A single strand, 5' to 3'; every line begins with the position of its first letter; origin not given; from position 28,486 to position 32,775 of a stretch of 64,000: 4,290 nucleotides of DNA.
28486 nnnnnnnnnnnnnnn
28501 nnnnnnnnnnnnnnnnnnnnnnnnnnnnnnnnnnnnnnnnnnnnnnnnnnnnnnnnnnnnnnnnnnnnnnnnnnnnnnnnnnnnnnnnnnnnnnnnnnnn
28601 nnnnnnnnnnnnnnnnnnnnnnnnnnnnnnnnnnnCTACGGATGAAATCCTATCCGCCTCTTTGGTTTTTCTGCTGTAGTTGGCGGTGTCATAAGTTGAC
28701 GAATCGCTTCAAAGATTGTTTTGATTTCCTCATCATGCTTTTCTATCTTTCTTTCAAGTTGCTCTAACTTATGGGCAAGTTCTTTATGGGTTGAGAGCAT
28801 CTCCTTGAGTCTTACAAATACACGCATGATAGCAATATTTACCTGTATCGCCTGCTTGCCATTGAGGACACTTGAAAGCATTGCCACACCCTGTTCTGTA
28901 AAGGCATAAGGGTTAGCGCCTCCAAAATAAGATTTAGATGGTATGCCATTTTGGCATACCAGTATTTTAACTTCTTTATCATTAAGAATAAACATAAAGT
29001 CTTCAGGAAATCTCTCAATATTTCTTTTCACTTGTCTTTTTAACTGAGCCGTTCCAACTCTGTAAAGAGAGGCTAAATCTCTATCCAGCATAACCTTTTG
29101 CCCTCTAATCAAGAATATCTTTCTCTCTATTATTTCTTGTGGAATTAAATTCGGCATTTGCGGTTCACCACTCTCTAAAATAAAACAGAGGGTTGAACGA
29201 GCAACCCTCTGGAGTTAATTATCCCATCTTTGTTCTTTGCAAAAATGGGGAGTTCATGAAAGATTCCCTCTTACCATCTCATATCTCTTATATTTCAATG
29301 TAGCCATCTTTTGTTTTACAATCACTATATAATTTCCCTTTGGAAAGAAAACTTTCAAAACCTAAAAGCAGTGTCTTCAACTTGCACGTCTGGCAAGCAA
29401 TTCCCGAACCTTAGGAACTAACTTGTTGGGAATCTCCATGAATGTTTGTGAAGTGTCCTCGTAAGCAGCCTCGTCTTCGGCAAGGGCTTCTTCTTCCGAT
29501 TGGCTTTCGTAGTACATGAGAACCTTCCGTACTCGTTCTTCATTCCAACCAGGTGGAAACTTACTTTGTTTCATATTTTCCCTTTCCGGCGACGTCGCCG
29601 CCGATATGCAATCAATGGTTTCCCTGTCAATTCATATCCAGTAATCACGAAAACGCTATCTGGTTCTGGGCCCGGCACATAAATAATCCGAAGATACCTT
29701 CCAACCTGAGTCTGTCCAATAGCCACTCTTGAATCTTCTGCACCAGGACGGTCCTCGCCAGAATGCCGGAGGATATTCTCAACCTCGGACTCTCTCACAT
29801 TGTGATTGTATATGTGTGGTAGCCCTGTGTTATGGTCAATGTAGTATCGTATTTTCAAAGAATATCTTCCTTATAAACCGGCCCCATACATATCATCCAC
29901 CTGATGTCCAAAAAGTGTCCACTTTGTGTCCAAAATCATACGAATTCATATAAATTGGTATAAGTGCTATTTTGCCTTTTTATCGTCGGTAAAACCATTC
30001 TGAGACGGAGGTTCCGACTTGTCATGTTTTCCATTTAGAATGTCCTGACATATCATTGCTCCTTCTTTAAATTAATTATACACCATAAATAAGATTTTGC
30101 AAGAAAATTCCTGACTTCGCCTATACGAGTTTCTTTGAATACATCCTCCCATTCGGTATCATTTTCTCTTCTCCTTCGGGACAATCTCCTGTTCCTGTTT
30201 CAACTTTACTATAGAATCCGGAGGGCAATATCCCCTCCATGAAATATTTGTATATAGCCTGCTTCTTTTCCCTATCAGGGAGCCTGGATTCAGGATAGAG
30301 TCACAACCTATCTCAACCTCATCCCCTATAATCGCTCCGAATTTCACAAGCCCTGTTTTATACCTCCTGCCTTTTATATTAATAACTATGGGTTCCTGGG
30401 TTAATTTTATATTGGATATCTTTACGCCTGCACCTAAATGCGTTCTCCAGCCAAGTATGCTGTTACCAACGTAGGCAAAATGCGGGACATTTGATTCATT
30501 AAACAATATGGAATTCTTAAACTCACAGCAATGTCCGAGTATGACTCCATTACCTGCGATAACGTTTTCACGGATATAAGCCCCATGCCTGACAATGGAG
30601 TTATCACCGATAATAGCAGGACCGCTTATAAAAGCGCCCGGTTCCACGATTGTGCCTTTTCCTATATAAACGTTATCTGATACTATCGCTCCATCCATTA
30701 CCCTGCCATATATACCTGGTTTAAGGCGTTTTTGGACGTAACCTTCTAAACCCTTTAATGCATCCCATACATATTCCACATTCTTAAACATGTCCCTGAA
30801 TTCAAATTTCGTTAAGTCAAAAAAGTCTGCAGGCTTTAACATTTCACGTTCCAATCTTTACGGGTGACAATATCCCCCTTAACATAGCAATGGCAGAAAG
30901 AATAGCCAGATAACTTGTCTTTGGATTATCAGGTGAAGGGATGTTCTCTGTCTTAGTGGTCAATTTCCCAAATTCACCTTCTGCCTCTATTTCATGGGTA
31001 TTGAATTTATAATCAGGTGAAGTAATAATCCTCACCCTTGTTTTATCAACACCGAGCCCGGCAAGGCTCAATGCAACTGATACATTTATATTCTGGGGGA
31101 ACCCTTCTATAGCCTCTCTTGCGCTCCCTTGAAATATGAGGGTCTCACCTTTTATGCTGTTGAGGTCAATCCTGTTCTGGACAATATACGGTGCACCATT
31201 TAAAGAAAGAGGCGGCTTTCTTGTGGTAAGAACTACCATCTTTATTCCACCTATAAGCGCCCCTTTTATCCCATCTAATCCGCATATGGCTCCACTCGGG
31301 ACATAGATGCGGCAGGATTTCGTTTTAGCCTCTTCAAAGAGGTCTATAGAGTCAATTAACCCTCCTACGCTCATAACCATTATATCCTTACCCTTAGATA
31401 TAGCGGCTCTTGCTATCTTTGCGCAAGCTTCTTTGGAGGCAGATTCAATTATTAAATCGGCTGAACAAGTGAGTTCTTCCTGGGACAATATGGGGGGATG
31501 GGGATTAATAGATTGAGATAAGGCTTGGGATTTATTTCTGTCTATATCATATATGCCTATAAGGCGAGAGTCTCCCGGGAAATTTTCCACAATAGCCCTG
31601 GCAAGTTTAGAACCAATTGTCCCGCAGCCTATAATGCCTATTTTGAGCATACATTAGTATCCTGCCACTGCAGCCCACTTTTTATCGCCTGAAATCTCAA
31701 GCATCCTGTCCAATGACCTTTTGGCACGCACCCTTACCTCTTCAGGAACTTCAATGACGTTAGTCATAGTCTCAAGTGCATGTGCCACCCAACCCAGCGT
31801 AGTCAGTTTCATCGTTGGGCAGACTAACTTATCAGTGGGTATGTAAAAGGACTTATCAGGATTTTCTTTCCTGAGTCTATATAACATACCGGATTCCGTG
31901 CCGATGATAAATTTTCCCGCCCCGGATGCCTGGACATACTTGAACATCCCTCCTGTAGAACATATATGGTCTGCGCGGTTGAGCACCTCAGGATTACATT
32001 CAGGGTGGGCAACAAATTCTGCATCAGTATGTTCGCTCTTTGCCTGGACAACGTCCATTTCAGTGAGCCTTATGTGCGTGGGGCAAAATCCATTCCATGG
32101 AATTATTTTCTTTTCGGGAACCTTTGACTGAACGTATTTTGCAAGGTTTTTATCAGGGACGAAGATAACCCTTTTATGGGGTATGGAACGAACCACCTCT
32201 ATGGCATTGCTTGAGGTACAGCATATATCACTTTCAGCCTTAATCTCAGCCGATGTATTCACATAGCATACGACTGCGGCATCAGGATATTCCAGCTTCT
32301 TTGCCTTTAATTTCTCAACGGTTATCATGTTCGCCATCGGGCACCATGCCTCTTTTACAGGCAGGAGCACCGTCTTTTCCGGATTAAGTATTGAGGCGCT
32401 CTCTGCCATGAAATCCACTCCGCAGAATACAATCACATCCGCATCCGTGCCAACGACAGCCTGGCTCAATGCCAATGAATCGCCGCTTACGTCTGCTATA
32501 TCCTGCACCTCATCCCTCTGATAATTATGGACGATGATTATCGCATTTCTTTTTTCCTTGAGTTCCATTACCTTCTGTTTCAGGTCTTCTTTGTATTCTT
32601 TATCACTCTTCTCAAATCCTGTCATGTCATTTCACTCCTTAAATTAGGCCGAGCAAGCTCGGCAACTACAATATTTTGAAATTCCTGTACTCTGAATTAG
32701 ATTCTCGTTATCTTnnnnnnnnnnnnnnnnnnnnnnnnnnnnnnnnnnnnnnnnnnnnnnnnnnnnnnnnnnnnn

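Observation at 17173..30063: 12.9-kb integrative element inserted into the 5' end of yebC, with perfect 33-bp att direct repeats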

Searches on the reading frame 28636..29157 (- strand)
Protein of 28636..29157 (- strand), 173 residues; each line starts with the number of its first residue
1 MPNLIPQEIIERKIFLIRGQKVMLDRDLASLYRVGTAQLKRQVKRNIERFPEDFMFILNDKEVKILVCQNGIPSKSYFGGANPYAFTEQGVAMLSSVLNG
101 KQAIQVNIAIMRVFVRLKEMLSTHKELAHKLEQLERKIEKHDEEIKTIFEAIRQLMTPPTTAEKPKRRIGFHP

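Call 8: search_protein_families(library=pfam, proteins=[window:28636-29157:-], max_evalue=0.01)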
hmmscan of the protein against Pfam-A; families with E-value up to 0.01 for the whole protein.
window:28636-29157:- (173 aa): 4 families
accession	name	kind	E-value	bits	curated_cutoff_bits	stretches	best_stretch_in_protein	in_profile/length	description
PF10543.14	ORF6N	-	6e-32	110.2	27.8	1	13-97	2-86/86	ORF6N domain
PF09669.15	Phage_pRha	-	0.005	17.8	29.9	0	79-118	51-90/91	Phage regulatory protein Rha (Phage_pRha)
PF10018.14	Med4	-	0.0082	16.3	26.9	0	120-152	20-52/190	Vitamin-D-receptor interacting Mediator subunit 4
PF04977.20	DivIC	-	0.0099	16.1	28.9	0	110-171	5-67/80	Septum formation initiator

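Call 25: search_protein_families(library=phrogs, proteins=[window:28636-29157:-], max_evalue=0.001)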
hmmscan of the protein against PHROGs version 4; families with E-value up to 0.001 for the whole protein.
window:28636-29157:- (173 aa): 4 families
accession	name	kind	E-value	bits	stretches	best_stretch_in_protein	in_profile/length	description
phrog_4792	-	transcription regulation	6.1e-26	92.7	1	8-138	11-141/268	anti-repressor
phrog_373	-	transcription regulation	1.3e-06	28.9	1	12-145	89-225/373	anti-repressor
phrog_63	-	transcription regulation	1.4e-06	28.9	1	9-141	125-247/431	anti-repressor Ant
phrog_1726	-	transcription regulation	0.00018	22.4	1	17-130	12-132/264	anti-repressor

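Call 26: search_protein_families(library=ncbifam, proteins=[window:28636-29157:-], max_evalue=0.01)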
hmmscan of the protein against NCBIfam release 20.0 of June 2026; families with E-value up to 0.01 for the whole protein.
window:28636-29157:- (173 aa): 1 family
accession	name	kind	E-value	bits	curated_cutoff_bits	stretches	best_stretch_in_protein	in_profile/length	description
NF001249.0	PRK00218.1-5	equivalog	0.0077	16.1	324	0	93-153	68-134/208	high frequency lysogenization protein HflD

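Call 27: search_protein_families(library=padloc, proteins=[window:28636-29157:-], max_evalue=0.01)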
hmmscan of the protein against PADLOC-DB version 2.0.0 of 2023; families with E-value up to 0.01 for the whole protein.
window:28636-29157:- (173 aa): 4 families
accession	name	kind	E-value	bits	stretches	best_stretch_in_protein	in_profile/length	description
PDLC04856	PDC-S05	-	1.2e-58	195.7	1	3-164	3-170/177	-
PDLC04869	PDC-S05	-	1.5e-54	183.3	1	5-154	12-166/306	-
PDLC04849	PDC-S05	-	1e-34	117.9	1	1-151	1-153/183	-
PDLC00457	JetA1|JetA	-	0.0096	12.8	0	87-160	106-179/480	DUF3375 domain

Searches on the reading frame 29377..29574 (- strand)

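Call 8: search_protein_families(library=pfam, proteins=[window:29377-29574:-], max_evalue=0.01)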
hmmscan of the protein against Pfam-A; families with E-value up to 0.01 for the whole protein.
window:29377-29574:- (65 aa): 0 families

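Call 26: search_protein_families(library=ncbifam, proteins=[window:29377-29574:-], max_evalue=0.01)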
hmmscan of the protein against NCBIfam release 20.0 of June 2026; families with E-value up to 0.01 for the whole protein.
window:29377-29574:- (65 aa): 0 families

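Call 27: search_protein_families(library=padloc, proteins=[window:29377-29574:-], max_evalue=0.01)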
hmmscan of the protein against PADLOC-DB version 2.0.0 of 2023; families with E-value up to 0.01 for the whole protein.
window:29377-29574:- (65 aa): 0 families

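Call 45: search_protein_families(library=pfam, proteins=[window:29377-29574:-], max_evalue=5)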
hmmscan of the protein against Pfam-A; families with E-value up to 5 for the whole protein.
window:29377-29574:- (65 aa): 1 family
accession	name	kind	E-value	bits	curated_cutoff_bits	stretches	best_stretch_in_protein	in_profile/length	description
PF15249.11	GLTSCR1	-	0.056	14.3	28.2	1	21-64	30-73/102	Conserved region of unknown function on GLTSCR protein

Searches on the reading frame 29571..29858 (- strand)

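Call 8: search_protein_families(library=pfam, proteins=[window:29571-29858:-], max_evalue=0.01)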
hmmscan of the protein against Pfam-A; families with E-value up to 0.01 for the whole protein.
window:29571-29858:- (95 aa): 0 families

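Call 26: search_protein_families(library=ncbifam, proteins=[window:29571-29858:-], max_evalue=0.01)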
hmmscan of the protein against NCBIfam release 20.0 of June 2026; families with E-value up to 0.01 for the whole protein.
window:29571-29858:- (95 aa): 0 families

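Call 27: search_protein_families(library=padloc, proteins=[window:29571-29858:-], max_evalue=0.01)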
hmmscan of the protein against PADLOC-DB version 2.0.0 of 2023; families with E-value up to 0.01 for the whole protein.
window:29571-29858:- (95 aa): 0 families

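Call 45: search_protein_families(library=pfam, proteins=[window:29571-29858:-], max_evalue=5)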
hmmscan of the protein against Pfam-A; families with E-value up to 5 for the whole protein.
window:29571-29858:- (95 aa): 1 family
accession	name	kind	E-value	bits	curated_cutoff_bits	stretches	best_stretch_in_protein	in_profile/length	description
PF14076.12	DUF4258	-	0.03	15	25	1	19-74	12-69/71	Domain of unknown function (DUF4258)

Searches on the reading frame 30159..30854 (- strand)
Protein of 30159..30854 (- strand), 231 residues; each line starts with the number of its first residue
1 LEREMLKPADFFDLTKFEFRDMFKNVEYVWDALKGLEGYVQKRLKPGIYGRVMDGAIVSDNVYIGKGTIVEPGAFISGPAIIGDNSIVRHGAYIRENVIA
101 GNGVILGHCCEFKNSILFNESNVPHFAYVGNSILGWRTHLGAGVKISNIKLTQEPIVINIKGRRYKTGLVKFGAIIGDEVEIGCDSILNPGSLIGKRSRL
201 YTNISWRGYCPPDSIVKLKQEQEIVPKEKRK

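Call 8: search_protein_families(library=pfam, proteins=[window:30159-30854:-], max_evalue=0.01)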
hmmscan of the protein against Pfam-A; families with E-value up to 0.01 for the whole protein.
window:30159-30854:- (231 aa): 5 families
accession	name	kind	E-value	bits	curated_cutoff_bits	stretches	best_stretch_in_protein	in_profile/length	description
PF00132.30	Hexapep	-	7.3e-17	60.7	27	3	80-112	2-34/36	Bacterial transferase hexapeptide (six repeats)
PF25084.1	LbH_EIF2B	-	1.1e-12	48.4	54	1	60-158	2-99/105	EIF2B subunit epsilon LbH domain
PF25087.1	GMPPB_C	-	5.2e-07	29.8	39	1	93-159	18-84/110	GMPPB C-terminal domain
PF24894.1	Hexapep_GlmU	-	0.0004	20.9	23.3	0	94-146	16-66/104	GlmU-like, C-terminal hexapeptide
PF25247.1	LbH_GLGC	-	0.0025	18.2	27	0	110-157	11-57/135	GLGC left-handed parallel beta-helix domain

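Call 11: find_encoding_contigs(protein=window:30159-30854:-, flank=10000, max_places=10)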
Protein window:30159-30854:- (231 aa): no gene with exactly this product is on record in the collection.

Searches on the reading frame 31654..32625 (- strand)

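Call 8: search_protein_families(library=pfam, proteins=[window:31654-32625:-], max_evalue=0.01)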
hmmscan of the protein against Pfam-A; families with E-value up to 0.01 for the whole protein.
window:31654-32625:- (323 aa): 1 family
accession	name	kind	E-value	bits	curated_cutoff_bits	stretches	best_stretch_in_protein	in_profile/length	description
PF02445.21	NadA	-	5.6e-121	403.6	27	1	18-310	2-295/295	Quinolinate synthetase A protein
